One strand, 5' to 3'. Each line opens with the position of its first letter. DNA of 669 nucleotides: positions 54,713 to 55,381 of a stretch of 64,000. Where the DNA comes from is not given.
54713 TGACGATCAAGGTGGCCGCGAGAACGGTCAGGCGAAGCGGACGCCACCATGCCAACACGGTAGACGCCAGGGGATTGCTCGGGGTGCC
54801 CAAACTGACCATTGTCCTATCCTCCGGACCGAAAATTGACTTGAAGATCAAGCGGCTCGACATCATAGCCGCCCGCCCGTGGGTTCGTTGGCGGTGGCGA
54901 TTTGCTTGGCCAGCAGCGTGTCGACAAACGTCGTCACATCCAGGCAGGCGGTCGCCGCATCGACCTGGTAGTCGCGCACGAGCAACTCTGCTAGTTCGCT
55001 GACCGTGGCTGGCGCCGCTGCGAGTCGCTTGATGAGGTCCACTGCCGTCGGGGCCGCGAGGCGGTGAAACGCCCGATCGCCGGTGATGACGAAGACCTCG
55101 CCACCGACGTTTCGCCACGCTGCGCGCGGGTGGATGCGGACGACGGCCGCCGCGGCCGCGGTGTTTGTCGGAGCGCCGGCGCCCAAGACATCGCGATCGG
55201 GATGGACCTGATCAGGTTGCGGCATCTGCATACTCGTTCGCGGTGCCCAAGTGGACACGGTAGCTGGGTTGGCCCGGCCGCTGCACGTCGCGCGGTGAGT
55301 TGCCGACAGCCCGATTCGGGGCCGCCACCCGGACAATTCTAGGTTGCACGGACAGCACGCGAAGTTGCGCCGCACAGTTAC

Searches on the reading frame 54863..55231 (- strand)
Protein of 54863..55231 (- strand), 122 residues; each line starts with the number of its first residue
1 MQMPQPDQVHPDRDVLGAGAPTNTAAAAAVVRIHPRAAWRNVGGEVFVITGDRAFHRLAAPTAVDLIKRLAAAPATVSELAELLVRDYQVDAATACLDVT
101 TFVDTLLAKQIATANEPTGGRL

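Call 7: search_protein_families(library=pfam, proteins=[window:54863-55231:-], max_evalue=0.01)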
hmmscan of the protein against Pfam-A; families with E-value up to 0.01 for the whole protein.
window:54863-55231:- (122 aa): 2 families
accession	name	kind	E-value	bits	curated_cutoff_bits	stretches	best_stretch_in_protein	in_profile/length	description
PF05402.18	PqqD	-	2.5e-07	31.3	23.4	1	61-110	17-65/67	Coenzyme PQQ synthesis protein D (PqqD)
PF12840.13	HTH_20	-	0.0053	17.1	27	1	58-87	1-29/51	Helix-turn-helix domain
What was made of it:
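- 54863..55231 (-): PqqD-type RiPP recognition element (RRE), about 122 aa; the start (ATG 55231 or 55225) is uncertain. Pfam PqqD 2.5e-7, 31.3 bits against cut-off 23.4 (call 7).
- Checked: The PqqD-like ORF (Pfam PF05402, 31.3 bits against a cut-off of 23.4, call 7) stops at 54865-54863, leaving a 50-nt gap.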

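Call 8: search_protein_families(library=ncbifam, proteins=[window:54863-55231:-], max_evalue=0.01)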
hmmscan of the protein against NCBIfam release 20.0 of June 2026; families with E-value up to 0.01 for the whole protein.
window:54863-55231:- (122 aa): 2 families
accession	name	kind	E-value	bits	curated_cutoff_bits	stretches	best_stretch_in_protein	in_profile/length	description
NF033536.1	lasso_PqqD_Bac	exception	0.0016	18.5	80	1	70-111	44-85/88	lasso peptide biosynthesis PqqD family chaperone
NF033530.1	lasso_PqqD_Strm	exception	0.0044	17.2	70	1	61-110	28-76/78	lasso peptide biosynthesis PqqD family chaperone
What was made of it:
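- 54863..55231 (-): There are weak lasso_PqqD NCBIfam hits (call 8).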
